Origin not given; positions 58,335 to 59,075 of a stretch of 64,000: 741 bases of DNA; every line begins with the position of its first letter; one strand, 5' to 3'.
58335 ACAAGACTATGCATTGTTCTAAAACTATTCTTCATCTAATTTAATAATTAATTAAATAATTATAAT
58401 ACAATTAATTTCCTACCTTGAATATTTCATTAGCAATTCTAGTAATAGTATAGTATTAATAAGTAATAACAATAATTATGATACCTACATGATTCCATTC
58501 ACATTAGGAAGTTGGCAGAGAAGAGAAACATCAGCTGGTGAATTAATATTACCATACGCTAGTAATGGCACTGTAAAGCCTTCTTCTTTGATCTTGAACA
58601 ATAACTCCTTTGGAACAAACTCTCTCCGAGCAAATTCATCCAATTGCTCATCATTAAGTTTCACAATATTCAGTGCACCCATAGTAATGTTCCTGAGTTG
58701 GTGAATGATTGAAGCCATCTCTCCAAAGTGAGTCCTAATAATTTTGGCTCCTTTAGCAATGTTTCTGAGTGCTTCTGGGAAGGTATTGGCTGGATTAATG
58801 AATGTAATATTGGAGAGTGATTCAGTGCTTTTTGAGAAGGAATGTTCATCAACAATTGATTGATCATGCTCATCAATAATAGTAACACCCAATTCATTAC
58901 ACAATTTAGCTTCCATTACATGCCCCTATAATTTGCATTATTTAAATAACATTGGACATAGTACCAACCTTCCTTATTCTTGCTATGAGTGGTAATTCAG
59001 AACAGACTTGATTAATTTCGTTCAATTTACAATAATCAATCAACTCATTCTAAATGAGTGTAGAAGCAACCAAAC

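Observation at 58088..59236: PDX1/PdxS homologue with both catalytic lysines substituted (pseudoenzyme candidate)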

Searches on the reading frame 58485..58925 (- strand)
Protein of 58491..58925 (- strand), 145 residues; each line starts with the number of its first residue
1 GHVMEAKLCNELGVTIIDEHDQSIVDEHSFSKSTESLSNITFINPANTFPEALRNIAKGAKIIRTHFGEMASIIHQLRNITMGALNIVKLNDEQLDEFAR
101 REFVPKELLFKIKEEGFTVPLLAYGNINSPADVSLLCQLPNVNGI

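Call 23: search_protein_representatives(protein=window:58491-58925:-)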
Query: 145 residues. Proteins with E-value up to 0.001 (for the whole library): 72; up to 1e-10: 4; up to 1e-30: 0. The best 72 are listed.
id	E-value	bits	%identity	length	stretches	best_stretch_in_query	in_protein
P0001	3.0e-17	79.3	42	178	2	71-145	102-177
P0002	3.9e-17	78.9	45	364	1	1-145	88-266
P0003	1.9e-16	76.7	32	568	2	1-139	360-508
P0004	3.2e-11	59.8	32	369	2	1-139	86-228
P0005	3.5e-09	53.2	34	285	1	1-139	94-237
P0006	7.0e-09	52.2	31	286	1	1-139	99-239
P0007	1.5e-08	51.2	35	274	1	1-135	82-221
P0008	2.4e-08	50.5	33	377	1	1-135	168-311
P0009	3.6e-08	49.9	35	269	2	7-139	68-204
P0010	5.1e-08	49.4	33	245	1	1-139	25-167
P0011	1.2e-07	48.2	34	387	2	1-139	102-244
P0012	1.8e-07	47.7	24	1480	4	64-106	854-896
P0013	4.0e-07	46.5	32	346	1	1-139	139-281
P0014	4.1e-07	46.5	30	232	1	1-139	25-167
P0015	4.8e-07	46.3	35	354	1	1-139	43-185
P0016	1.6e-06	44.6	32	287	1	1-139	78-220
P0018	2.0e-06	44.3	33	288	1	1-137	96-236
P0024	5.4e-06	42.9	33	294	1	1-140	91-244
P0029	1.1e-05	41.8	31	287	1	1-136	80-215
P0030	1.2e-05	41.8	29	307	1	1-139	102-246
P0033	1.7e-05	41.2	36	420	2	67-139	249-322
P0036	2.1e-05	40.9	35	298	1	1-139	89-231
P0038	2.3e-05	40.8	32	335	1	1-139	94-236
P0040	2.6e-05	40.7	33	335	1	1-137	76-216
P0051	1.7e-04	38.0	28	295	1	1-139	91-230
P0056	3.4e-04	37.1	31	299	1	1-139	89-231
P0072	9.9e-04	35.5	33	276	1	1-139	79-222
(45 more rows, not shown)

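Call 25: list_cluster_members(proteins=[P0002, P0001, P0004, P0007, P0008, P0005, P0016, P0036, P0006, P0003])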
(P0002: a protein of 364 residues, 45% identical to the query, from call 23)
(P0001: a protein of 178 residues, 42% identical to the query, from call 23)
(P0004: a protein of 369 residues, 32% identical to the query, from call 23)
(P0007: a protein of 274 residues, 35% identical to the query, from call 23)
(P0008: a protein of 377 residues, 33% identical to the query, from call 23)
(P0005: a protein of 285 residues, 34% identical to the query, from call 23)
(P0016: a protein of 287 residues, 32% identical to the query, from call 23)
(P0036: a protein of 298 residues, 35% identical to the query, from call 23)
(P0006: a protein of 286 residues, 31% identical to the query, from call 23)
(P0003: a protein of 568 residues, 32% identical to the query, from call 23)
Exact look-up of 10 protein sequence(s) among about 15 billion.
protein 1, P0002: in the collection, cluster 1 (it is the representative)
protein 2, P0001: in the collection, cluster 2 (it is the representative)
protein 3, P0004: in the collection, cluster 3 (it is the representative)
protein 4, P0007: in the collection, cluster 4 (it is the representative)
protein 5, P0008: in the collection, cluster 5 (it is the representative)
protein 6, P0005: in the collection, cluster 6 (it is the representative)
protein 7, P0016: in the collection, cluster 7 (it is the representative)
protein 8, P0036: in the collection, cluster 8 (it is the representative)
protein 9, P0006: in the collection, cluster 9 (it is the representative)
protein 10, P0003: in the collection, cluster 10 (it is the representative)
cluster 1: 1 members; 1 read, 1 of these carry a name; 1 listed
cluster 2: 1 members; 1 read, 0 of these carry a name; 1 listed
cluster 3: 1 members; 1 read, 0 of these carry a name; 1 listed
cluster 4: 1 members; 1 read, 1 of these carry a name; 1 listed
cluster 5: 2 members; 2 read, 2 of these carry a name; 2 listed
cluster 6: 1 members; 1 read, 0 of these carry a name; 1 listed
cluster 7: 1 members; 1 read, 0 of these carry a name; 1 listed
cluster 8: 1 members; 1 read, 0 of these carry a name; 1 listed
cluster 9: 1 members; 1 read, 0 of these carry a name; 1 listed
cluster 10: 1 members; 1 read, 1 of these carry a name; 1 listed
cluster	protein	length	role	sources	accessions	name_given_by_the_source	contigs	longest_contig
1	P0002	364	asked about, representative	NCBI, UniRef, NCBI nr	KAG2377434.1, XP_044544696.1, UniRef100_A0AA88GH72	hypothetical protein C9374_009345 [Naegleria lovaniensis] | pyridoxal 5'-phosphate synthase (glutamine hydrolyzing) n=1 Tax=Naegleria lovaniensis ... | uncharacterized protein C9374_009345 [Naegleria lovaniensis]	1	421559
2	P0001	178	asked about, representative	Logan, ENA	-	-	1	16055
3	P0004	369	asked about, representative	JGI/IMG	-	-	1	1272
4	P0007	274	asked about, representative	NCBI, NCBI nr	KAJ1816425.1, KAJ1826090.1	hypothetical protein LPJ56_002357 [Coemansia sp. RSA 2599] | hypothetical protein LPJ75_002026 [Coemansia sp. RSA 2598]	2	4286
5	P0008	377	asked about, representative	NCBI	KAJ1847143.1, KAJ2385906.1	hypothetical protein LPJ73_004330, partial [Coemansia sp. RSA 2703]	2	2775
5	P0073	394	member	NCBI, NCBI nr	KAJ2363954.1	hypothetical protein IW150_006610 [Coemansia sp. RSA 2607]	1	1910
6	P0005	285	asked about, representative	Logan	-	-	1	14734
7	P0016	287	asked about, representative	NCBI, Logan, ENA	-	-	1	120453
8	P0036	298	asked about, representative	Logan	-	-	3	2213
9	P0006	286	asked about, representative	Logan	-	-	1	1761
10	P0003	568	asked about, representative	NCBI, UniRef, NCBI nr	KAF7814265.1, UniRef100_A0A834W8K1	pyridoxal 5'-phosphate synthase-like subunit PDX1.2 [Senna tora] | Pyridoxal 5'-phosphate synthase-like subunit PDX1.2 n=1 Tax=Senna tora TaxID=362788 ...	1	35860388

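Call 26: find_encoding_contigs(protein=P0002, flank=10000, max_places=6)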
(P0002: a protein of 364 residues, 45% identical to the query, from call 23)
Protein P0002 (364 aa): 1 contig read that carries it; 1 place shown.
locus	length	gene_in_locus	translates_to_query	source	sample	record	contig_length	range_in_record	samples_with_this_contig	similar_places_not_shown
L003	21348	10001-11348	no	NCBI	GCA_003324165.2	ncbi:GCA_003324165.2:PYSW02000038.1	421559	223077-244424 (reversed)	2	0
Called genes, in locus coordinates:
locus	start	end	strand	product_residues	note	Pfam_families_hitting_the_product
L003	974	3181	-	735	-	PF00538:Linker_histone (faint), PF25021:TEN_NHL, PF01436:NHL (faint), PF24684:Vgb_lyase (faint), PF25021:TEN_NHL, PF00651:BTB (faint)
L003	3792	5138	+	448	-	PF00579:tRNA-synt_1b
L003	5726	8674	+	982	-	-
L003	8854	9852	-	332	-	PF00795:CN_hydrolase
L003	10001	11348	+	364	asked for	PF01680:SOR_SNZ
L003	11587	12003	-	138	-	-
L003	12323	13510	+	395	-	PF05148:Methyltransf_8, PF08241:Methyltransf_11 (faint)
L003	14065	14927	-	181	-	-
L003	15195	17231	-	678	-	PF00538:Linker_histone (faint), PF01436:NHL (faint), PF25021:TEN_NHL, PF00651:BTB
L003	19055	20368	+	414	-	-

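Call 27: find_homologous_proteins(query=P0002, max_evalue=1e-10)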
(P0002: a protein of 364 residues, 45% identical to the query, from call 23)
Query P0002 (364 aa): 1 proteins with E <= 1e-10 among 7166 candidates.
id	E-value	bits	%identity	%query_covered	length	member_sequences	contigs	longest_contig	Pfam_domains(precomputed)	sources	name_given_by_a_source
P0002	1.8e-235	798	100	100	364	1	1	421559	PF01680.24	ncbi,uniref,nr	ncbi:hypothetical protein C9374_009345 [Naegleria lovaniensis]|uniref:pyridoxal 5'-phosphate synthas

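Call 29: find_encoding_contigs(protein=P0001, flank=8000, max_places=3)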
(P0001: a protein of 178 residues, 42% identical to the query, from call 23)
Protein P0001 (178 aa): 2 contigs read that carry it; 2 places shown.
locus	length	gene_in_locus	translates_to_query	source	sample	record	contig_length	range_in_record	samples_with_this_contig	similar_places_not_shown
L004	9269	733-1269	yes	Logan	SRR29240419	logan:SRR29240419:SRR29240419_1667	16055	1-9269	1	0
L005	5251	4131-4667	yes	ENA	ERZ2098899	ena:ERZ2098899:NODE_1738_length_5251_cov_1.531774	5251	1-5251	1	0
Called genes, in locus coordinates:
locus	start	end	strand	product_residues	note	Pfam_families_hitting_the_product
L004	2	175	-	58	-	?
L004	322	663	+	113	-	PF01680:SOR_SNZ (weak)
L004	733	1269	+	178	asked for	PF01680:SOR_SNZ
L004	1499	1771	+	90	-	-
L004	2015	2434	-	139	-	-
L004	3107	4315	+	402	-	PF05148:Methyltransf_8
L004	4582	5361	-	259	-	PF13358:DDE_3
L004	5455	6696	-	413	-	-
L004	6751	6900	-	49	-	-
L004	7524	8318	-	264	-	PF03850:Tfb4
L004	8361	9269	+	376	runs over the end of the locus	PF15135:UPF0515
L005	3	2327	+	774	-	?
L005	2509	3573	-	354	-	PF00795:CN_hydrolase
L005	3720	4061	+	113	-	PF01680:SOR_SNZ (weak)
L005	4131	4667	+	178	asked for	PF01680:SOR_SNZ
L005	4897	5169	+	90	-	-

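Call 51: find_encoding_contigs(protein=window:58485-58916:-, flank=3000, max_places=6)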
Protein window:58485-58916:- (143 aa): no gene with exactly this product is on record in the collection.

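Call 57: list_cluster_members(proteins=[P0018, P0024, P0029, P0030, P0038, P0040, P0056, P0072, P0033, P0051])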
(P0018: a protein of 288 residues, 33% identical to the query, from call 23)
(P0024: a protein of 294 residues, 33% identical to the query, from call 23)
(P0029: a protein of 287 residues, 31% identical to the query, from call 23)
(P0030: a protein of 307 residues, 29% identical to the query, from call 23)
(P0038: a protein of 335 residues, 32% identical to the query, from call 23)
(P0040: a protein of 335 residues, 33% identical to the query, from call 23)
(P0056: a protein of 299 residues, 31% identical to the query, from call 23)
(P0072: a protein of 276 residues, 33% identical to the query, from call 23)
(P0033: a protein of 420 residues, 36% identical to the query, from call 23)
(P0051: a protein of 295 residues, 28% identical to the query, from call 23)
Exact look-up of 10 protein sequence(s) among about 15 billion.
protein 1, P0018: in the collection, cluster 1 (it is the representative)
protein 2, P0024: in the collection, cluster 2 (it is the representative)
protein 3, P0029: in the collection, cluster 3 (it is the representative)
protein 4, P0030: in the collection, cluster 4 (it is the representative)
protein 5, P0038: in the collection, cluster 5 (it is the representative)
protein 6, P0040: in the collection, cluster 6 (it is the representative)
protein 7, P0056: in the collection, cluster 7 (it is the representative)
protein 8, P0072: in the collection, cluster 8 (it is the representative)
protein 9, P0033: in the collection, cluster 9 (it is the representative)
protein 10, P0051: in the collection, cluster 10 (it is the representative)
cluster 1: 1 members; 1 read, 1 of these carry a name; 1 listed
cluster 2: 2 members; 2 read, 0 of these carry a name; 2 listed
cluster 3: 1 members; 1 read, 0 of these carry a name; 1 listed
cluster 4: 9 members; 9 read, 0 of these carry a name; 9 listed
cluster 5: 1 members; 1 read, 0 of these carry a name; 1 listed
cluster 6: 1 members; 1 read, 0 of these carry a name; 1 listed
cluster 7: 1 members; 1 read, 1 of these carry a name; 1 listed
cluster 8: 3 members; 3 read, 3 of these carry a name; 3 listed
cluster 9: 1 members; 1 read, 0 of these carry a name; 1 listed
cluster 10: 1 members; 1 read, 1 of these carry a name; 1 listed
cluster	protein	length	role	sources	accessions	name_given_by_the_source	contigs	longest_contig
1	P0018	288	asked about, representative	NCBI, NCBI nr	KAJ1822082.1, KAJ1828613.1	hypothetical protein LPJ56_001001 [Coemansia sp. RSA 2599] | hypothetical protein LPJ75_000556 [Coemansia sp. RSA 2598]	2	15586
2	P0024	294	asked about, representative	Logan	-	-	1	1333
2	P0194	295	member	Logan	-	-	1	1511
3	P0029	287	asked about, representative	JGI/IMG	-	-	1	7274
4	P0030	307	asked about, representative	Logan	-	-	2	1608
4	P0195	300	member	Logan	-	-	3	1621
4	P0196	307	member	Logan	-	-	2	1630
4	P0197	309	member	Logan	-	-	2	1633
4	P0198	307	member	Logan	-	-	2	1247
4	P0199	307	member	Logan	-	-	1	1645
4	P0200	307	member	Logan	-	-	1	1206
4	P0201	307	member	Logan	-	-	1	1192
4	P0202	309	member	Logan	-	-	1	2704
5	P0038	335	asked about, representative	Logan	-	-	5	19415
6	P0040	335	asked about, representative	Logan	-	-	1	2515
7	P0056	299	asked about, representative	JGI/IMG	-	pyridoxal 5'-phosphate synthase pdxS subunit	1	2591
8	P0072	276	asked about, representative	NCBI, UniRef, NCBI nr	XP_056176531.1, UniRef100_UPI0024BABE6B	pyridoxal 5'-phosphate synthase-like subunit PDX1.2 [Syzygium oleosum] | pyridoxal 5'-phosphate synthase-like subunit PDX1.2 n=1 Tax=Syzygium oleosum TaxID=219896 ...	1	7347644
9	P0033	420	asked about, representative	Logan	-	-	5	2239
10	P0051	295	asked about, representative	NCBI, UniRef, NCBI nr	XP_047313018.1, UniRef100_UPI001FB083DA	pyridoxal 5'-phosphate synthase-like subunit PDX1.2 [Impatiens glandulifera] | pyridoxal 5'-phosphate synthase-like subunit PDX1.2 n=1 Tax=Impatiens glandulifera ...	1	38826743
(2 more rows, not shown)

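Call 58: find_encoding_contigs(protein=P0016, flank=5000, max_places=2)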
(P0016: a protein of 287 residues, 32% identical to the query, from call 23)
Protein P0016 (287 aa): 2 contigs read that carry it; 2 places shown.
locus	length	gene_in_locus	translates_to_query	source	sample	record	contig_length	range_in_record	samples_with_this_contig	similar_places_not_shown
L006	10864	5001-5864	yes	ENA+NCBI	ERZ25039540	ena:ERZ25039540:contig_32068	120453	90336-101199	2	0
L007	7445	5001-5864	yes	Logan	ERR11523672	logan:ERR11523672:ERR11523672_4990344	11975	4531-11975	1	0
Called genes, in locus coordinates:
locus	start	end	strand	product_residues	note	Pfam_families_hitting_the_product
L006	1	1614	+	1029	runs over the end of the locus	PF03797:Autotransporter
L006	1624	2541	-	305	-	PF18030:Rimk_N, PF14397:ATPgrasp_ST (faint), PF02655:ATP-grasp_3, PF08443:RimK, PF02955:GSH-S_ATP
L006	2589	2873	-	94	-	-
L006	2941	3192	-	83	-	-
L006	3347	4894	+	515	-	PF20154:LNT_N, PF00795:CN_hydrolase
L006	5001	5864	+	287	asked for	PF01680:SOR_SNZ, PF01207:Dus (faint)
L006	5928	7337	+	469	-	PF00749:tRNA-synt_1c, PF19269:Anticodon_2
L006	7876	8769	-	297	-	-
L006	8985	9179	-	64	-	-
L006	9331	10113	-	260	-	PF07072:ZapD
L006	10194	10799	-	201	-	PF01121:CoaE, PF13238:AAA_18 (weak)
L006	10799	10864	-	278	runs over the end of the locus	PF06750:A24_N_bact, PF01478:Peptidase_A24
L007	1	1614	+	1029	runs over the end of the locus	PF03797:Autotransporter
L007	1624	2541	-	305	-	PF18030:Rimk_N, PF14397:ATPgrasp_ST (faint), PF02655:ATP-grasp_3, PF08443:RimK, PF02955:GSH-S_ATP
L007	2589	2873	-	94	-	-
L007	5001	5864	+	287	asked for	PF01680:SOR_SNZ, PF01207:Dus (faint)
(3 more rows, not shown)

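Call 59: find_encoding_contigs(protein=P0005, flank=5000, max_places=2)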
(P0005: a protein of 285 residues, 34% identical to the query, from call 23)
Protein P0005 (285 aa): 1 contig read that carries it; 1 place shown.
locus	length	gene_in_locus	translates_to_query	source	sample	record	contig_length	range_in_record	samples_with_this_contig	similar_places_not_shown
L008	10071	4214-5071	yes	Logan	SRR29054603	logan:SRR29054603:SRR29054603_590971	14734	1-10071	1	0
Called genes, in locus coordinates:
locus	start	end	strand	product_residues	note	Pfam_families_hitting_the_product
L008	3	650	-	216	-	?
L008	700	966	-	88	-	-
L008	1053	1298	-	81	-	-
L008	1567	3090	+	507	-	PF20154:LNT_N, PF00795:CN_hydrolase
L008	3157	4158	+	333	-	-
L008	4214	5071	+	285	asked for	PF01680:SOR_SNZ, PF03060:NMO (faint), PF01207:Dus (faint), PF05690:ThiG (faint)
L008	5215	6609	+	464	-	PF00749:tRNA-synt_1c, PF19269:Anticodon_2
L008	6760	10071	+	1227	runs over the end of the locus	PF13426:PAS_9, PF00989:PAS, PF08448:PAS_4, PF13426:PAS_9, PF00989:PAS, PF08448:PAS_4, PF13426:PAS_9, PF08447:PAS_3, +12 more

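Call 61: list_cluster_members(proteins=[L004:3107-4315:+, L005:2509-3573:-, L004:7524-8318:-, L004:5455-6696:-, L004:2015-2434:-])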
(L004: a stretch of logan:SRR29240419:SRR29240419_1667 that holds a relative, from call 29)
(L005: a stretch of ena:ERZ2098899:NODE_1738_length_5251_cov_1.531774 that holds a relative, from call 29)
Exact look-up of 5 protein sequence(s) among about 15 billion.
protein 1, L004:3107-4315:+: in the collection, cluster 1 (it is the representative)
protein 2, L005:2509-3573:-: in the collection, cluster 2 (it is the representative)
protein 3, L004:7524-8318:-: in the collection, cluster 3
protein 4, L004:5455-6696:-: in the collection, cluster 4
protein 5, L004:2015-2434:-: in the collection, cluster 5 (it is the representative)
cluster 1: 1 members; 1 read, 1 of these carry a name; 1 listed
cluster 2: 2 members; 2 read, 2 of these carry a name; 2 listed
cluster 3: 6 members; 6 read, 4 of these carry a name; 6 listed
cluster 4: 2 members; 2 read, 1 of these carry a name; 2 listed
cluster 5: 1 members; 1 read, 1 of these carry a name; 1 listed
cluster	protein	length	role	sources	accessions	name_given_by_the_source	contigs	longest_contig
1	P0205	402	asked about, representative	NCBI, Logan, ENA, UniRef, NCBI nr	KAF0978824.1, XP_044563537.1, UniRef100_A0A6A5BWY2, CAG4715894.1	hypothetical protein FDP41_001894 [Naegleria fowleri] | Ribosomal RNA-processing protein 8 n=1 Tax=Naegleria fowleri TaxID=5763 ... | uncharacterized protein FDP41_001894 [Naegleria fowleri]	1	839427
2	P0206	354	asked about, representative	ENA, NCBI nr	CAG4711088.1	unnamed protein product [Naegleria fowleri]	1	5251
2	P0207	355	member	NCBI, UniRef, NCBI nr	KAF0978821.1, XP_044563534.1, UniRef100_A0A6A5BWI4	hypothetical protein FDP41_001891 [Naegleria fowleri] | CN hydrolase domain-containing protein n=1 Tax=Naegleria fowleri TaxID=5763 ... | uncharacterized protein FDP41_001891 [Naegleria fowleri]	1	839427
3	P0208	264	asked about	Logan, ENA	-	-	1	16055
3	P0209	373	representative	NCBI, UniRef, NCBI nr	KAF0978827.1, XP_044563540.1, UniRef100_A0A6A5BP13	hypothetical protein FDP41_001897 [Naegleria fowleri] | General transcription factor IIH subunit n=1 Tax=Naegleria fowleri TaxID=5763 ... | uncharacterized protein FDP41_001897 [Naegleria fowleri]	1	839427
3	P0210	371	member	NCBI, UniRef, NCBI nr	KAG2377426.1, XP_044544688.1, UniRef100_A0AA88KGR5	hypothetical protein C9374_009337 [Naegleria lovaniensis] | General transcription and DNA repair factor IIH subunit TFB4 n=1 Tax=Naegleria ... | uncharacterized protein C9374_009337 [Naegleria lovaniensis]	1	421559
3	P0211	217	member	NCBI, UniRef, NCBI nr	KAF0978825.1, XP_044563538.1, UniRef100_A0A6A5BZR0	hypothetical protein FDP41_001895 [Naegleria fowleri] | Tc1-like transposase DDE domain-containing protein n=1 Tax=Naegleria fowleri TaxID=5763 ... | uncharacterized protein FDP41_001895 [Naegleria fowleri]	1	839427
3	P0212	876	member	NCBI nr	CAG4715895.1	unnamed protein product [Naegleria fowleri]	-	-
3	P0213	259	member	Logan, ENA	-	-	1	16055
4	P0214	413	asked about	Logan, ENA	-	-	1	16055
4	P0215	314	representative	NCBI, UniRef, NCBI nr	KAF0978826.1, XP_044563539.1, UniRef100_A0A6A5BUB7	hypothetical protein FDP41_001896 [Naegleria fowleri] | Uncharacterized protein n=1 Tax=Naegleria fowleri TaxID=5763 RepID=A0A6A5BUB7_NAEFO | uncharacterized protein FDP41_001896 [Naegleria fowleri]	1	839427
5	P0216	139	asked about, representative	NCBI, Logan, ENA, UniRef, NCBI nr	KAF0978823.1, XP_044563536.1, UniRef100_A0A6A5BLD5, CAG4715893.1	hypothetical protein FDP41_001893 [Naegleria fowleri] | t-SNARE coiled-coil homology domain-containing protein n=1 Tax=Naegleria fowleri ... | uncharacterized protein FDP41_001893 [Naegleria fowleri]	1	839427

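Call 74: predict_structure(alignment_id=A1)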
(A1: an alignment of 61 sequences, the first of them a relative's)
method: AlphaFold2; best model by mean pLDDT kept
length: 364 residues; sequences in the alignment: 61
mean_pLDDT: 79.8   pTM: 0.77
mean pLDDT of the five models: 79.8, 79.5, 79.1, 78.9, 78.1
residues with pLDDT >= 90: 205; 70-90: 35; 50-70: 86; < 50: 38
segments of 3 or more residues with pLDDT < 50: 1-5, 128-131, 135-139, 330-344, 360-364
pLDDT, mean of each block of 10 residues (from residue 1): 51 93 97 90 67 56 86 96 92 92 89 68 58 49 79 96 95 65 68 96 98 98 97 96 95 97 96 94 96 97 83 51 56 39 54 59 39
secondary structure, 60 per line:
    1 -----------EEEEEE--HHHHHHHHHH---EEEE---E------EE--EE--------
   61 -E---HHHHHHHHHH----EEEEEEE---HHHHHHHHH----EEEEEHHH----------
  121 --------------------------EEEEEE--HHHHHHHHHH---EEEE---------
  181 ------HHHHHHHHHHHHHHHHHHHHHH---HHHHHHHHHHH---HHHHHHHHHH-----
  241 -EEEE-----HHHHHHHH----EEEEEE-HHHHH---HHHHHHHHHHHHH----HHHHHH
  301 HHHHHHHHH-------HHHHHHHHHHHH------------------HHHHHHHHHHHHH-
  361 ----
elements in order: E12-17 H20-29 E33-36 H66-75 E80-86 H90-98 E103-107 E147-152 H155-164 E168-171 H187-208 H212-222 H226-235 E242-245 H251-258 E263-268 H270-274 H278-290 H295-309 H317-328 H347-359
